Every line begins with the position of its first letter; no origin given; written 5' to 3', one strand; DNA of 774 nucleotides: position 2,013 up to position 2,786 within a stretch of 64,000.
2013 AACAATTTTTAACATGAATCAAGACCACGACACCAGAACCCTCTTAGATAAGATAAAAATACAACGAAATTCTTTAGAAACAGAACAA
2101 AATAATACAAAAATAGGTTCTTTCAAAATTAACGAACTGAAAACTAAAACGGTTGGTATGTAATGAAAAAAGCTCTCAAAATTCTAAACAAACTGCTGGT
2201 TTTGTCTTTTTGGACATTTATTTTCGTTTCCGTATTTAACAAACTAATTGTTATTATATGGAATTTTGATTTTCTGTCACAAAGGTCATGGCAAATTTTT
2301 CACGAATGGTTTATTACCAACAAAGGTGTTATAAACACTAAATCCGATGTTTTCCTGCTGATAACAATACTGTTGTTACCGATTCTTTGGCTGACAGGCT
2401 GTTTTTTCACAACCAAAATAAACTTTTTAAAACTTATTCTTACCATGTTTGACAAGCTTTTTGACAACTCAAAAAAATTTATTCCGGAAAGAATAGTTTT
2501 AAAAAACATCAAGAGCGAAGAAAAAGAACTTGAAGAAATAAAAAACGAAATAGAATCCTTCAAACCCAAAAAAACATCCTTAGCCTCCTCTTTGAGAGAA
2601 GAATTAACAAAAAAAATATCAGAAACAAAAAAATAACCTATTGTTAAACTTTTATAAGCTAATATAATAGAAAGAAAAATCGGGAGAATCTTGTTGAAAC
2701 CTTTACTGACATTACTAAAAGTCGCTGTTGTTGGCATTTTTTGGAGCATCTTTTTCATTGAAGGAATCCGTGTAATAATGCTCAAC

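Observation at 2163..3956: Tandem paralogs share a Trp-rich membrane module, and one adds a NERD / PD-(D/E)xK-like domain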

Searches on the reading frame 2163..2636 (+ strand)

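Call 4: search_protein_families(library=pfam, proteins=[window:2163-2636:+], max_evalue=1)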
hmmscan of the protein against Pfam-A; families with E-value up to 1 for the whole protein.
window:2163-2636:+ (157 aa): 2 families
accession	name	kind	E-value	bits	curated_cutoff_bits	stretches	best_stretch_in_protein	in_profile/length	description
PF25764.1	KIF21A_4th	-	0.01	15.9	33.1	1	111-151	125-165/183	KIF21A-like domain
PF18273.6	T3RM_EcoP15I_C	-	0.02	15.6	25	1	98-138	56-96/97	Type III R-M EcoP15I C-terminal domain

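Call 5: search_protein_families(library=ncbifam, proteins=[window:2163-2636:+], max_evalue=1)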
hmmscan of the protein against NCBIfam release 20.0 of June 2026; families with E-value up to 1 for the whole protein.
window:2163-2636:+ (157 aa): 0 families

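Call 66: search_protein_families(library=padloc, proteins=[window:2163-2636:+], max_evalue=0.01)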
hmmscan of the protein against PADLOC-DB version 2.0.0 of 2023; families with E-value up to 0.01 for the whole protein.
window:2163-2636:+ (157 aa): 0 families
